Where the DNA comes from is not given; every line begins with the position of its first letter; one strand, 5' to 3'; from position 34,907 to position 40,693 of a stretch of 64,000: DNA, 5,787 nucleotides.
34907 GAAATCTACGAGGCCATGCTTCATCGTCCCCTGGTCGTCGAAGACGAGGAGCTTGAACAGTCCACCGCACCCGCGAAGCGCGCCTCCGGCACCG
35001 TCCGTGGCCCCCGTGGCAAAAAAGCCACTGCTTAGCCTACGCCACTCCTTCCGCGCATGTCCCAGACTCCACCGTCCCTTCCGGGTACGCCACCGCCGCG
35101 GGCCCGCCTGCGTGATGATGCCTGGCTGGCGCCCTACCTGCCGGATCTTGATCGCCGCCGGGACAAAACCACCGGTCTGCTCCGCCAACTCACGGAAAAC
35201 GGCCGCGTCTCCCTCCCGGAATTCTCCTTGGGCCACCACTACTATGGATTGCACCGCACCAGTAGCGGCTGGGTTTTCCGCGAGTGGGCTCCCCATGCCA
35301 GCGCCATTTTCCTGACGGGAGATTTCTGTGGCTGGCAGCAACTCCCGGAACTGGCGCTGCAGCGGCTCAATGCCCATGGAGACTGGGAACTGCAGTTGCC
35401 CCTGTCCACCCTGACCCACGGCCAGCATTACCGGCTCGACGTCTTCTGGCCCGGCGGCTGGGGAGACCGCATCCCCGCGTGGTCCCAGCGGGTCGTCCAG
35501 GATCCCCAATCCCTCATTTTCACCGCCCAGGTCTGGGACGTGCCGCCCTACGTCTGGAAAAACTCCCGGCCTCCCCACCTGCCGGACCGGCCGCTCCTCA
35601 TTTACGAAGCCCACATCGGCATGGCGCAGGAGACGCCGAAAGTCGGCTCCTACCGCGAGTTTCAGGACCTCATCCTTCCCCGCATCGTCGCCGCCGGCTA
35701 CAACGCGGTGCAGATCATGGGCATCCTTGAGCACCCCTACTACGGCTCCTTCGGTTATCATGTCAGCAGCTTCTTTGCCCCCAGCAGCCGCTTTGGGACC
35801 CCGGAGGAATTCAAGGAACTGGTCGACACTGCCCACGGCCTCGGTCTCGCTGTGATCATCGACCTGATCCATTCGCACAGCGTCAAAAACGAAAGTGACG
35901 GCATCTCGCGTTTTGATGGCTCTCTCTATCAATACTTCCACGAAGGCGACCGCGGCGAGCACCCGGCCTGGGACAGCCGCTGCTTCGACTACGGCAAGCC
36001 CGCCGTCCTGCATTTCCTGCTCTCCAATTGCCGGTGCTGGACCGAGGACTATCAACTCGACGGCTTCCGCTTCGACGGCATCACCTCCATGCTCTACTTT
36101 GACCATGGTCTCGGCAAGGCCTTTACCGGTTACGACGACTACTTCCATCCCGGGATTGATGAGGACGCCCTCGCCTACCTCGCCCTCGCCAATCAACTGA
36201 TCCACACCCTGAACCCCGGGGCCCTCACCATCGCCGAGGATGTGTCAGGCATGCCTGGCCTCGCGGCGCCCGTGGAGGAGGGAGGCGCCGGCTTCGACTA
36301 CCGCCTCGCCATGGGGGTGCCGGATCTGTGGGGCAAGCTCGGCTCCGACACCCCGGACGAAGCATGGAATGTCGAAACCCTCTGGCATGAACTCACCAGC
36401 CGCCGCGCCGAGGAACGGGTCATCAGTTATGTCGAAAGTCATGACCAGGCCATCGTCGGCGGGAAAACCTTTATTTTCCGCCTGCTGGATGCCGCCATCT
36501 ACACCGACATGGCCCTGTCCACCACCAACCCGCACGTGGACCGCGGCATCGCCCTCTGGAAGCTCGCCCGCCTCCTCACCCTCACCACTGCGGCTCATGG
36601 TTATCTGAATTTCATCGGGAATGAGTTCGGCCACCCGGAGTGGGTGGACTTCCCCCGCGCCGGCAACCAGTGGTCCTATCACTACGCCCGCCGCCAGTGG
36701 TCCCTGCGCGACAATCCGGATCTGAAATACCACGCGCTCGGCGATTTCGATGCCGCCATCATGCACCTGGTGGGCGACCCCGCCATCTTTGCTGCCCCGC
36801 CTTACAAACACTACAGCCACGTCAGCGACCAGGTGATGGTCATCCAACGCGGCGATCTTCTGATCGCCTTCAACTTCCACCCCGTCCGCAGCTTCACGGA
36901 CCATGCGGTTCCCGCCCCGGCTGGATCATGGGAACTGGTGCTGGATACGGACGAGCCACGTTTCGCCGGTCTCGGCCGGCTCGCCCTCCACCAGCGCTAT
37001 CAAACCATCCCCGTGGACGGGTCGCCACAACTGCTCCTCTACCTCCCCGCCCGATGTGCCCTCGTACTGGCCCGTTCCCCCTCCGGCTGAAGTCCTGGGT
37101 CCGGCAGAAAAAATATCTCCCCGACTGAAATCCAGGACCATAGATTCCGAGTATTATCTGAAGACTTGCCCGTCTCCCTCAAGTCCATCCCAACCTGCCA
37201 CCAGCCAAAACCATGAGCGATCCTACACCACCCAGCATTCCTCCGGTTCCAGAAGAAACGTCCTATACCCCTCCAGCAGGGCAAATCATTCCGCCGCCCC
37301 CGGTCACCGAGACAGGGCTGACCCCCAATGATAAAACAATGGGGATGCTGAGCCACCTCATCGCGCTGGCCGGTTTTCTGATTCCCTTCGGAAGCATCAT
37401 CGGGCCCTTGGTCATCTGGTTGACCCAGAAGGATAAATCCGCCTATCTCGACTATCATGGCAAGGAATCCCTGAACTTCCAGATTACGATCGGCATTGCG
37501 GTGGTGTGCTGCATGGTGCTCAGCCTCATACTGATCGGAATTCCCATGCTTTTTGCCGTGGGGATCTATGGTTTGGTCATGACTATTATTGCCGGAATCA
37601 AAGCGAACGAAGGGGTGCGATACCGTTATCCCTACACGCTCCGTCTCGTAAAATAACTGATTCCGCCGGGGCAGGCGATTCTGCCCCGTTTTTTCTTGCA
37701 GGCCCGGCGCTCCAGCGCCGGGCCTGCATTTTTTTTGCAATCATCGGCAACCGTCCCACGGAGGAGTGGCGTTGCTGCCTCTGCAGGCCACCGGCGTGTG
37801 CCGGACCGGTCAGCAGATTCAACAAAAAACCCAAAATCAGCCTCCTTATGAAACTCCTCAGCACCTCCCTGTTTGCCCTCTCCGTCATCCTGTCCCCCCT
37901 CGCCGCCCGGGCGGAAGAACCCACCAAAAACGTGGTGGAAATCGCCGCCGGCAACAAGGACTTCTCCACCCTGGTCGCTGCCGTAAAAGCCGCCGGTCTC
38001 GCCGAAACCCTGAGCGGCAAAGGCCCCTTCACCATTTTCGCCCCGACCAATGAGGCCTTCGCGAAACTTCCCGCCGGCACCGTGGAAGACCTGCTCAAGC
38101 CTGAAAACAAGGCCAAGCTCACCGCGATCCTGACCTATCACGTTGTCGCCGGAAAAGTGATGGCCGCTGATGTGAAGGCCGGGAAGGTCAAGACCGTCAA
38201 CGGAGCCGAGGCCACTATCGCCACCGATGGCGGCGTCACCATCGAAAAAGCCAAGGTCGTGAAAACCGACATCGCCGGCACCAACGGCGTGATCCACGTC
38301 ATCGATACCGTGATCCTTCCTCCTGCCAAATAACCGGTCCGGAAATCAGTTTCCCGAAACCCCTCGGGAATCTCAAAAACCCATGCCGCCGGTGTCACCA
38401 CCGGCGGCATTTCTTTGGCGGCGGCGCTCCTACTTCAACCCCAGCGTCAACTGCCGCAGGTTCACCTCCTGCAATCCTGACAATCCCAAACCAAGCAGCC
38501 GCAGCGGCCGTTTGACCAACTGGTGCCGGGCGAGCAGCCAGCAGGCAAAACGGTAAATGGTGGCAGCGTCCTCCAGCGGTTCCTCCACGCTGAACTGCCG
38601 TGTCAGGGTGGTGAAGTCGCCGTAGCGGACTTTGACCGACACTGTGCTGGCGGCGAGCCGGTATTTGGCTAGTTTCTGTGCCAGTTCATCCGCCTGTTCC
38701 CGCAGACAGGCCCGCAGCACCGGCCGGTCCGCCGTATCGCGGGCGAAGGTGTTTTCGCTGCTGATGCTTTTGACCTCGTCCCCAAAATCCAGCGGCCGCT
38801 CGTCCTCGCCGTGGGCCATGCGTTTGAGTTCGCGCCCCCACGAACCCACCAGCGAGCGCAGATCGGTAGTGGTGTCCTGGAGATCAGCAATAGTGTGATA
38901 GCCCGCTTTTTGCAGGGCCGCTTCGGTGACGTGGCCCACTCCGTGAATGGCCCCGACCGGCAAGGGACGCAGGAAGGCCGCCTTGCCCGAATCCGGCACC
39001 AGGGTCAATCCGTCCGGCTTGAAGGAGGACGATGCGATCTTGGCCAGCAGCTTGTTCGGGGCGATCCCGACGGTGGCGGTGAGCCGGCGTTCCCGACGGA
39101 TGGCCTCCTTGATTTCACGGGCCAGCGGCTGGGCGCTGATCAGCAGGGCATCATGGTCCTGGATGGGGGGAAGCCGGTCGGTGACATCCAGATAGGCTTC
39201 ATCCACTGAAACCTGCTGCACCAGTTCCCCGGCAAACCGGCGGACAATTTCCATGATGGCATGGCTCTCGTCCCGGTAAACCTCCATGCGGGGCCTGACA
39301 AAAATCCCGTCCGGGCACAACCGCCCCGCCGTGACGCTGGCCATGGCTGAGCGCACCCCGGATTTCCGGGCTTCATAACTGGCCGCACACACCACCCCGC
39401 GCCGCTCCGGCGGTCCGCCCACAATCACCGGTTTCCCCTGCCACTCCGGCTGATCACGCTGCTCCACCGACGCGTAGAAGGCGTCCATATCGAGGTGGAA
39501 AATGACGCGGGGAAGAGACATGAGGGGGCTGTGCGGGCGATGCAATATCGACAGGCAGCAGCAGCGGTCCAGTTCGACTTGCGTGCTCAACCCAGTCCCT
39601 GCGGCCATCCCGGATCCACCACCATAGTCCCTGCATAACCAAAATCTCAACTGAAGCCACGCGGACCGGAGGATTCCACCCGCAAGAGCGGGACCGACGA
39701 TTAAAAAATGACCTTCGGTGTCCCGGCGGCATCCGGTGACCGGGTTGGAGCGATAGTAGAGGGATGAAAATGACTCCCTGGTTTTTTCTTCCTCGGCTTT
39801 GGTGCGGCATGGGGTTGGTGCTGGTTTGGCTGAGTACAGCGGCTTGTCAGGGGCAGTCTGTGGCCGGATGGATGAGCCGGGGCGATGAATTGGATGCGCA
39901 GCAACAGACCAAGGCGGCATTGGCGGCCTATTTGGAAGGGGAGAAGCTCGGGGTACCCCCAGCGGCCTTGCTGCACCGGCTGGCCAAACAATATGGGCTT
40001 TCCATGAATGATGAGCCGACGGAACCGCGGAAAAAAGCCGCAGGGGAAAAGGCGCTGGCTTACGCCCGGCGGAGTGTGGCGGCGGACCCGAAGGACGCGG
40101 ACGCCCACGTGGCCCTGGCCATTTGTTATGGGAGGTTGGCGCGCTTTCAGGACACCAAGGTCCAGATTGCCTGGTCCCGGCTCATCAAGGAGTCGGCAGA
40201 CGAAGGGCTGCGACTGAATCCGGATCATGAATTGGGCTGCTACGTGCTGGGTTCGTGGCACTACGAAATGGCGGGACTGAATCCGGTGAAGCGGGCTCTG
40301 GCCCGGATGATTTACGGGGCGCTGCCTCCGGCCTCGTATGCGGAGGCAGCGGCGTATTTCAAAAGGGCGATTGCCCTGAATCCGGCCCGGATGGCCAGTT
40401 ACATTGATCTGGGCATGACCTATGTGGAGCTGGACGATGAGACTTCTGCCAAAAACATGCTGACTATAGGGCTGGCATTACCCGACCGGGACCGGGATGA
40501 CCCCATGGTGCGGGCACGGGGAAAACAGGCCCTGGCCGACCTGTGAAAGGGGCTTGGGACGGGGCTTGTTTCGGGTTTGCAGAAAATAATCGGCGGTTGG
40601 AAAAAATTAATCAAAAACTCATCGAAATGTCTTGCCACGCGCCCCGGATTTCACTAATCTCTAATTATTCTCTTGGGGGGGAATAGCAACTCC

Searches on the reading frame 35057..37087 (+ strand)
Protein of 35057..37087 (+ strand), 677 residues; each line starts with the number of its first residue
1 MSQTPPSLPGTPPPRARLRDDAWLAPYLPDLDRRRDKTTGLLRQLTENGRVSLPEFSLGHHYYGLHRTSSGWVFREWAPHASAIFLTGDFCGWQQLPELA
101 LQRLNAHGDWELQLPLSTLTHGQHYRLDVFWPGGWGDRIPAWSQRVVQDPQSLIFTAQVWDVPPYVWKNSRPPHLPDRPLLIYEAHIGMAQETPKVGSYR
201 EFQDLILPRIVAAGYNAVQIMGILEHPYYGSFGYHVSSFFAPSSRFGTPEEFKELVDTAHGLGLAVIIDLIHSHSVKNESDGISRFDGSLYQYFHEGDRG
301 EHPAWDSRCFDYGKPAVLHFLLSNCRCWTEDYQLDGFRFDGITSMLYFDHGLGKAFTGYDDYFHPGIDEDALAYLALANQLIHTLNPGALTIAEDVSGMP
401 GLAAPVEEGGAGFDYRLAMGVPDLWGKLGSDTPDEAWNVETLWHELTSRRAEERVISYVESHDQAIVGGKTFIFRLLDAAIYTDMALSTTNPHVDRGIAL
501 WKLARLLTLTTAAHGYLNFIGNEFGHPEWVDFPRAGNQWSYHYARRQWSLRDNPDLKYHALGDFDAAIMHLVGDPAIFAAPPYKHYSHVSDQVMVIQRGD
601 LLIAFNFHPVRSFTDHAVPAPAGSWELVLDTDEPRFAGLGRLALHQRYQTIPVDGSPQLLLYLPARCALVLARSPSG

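Call 47: search_protein_families(library=pfam, proteins=[window:35057-37087:+], max_evalue=0.0001)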
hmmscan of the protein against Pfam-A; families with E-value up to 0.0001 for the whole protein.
window:35057-37087:+ (677 aa): 3 families
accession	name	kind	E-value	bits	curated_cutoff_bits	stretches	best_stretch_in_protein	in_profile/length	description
PF02806.24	Alpha-amylase_C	-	5.5e-12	46.3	21.2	1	587-672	5-93/95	Alpha amylase, C-terminal all-beta domain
PF02922.24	CBM_48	-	2.9e-10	40.8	22.4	1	63-142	2-82/83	Carbohydrate-binding module 48 (Isoamylase N-terminal domain)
PF00128.31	Alpha-amylase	-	3.1e-09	37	22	1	214-277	32-94/446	Alpha amylase, catalytic domain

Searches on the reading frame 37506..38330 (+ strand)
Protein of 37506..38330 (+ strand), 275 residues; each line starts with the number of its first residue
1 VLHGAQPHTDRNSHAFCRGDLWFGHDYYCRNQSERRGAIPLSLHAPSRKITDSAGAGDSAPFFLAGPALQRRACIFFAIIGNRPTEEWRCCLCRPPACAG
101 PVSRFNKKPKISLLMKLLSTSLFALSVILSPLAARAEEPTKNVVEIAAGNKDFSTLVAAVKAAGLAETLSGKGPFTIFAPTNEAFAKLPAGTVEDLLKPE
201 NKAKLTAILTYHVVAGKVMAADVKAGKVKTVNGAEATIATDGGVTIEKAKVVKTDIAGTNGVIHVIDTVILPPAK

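Call 47: search_protein_families(library=pfam, proteins=[window:37506-38330:+], max_evalue=0.0001)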
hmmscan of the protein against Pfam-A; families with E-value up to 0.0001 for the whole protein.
window:37506-38330:+ (275 aa): 1 family
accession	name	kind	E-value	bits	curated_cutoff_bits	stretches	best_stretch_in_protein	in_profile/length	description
PF02469.27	Fasciclin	-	2.9e-40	137.8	22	1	152-272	2-123/123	Fasciclin domain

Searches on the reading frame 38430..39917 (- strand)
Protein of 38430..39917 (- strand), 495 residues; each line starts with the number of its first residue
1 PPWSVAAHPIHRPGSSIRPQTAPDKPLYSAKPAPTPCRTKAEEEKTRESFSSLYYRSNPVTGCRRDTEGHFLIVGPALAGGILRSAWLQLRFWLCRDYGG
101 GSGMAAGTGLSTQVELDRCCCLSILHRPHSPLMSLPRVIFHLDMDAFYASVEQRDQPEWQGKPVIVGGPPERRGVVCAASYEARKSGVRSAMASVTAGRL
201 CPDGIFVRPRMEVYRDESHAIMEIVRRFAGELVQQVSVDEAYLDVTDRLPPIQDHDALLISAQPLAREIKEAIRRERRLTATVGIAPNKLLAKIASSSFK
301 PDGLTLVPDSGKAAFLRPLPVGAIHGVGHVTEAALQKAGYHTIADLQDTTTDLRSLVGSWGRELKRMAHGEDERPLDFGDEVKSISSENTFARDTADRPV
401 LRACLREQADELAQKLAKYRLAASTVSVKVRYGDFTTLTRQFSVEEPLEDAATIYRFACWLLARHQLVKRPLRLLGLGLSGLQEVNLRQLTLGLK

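Call 47: search_protein_families(library=pfam, proteins=[window:38430-39917:-], max_evalue=0.0001)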
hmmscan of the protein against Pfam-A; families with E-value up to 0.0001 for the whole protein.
window:38430-39917:- (495 aa): 3 families
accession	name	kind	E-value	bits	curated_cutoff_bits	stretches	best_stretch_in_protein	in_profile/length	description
PF00817.25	IMS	-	2.5e-47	161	23.2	1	142-296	1-147/148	impB/mucB/samB family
PF11799.13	IMS_C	-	5.3e-29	101.3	20.7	1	383-492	2-109/109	impB/mucB/samB family C-terminal domain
PF11798.14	IMS_HHH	-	2.7e-05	24.6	24.4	1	313-339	5-31/32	IMS family HHH motif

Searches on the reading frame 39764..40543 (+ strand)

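Call 47: search_protein_families(library=pfam, proteins=[window:39764-40543:+], max_evalue=0.0001)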
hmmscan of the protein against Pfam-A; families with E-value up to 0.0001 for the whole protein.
window:39764-40543:+ (260 aa): 4 families
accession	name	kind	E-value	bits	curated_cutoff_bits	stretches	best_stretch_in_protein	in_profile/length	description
PF21033.3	RMD1-3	-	9.9e-11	41.8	26.7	1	67-248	39-221/235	Regulator of microtubule dynamics protein 1-3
PF13431.12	TPR_17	-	3.7e-08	33.5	24.4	0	101-129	2-30/34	Tetratricopeptide repeat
PF14559.12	TPR_19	-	1.1e-06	29.3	25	1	192-247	7-59/68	Tetratricopeptide repeat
PF13428.12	TPR_14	-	4.6e-05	24.1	23.5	0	95-120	18-43/44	Tetratricopeptide repeat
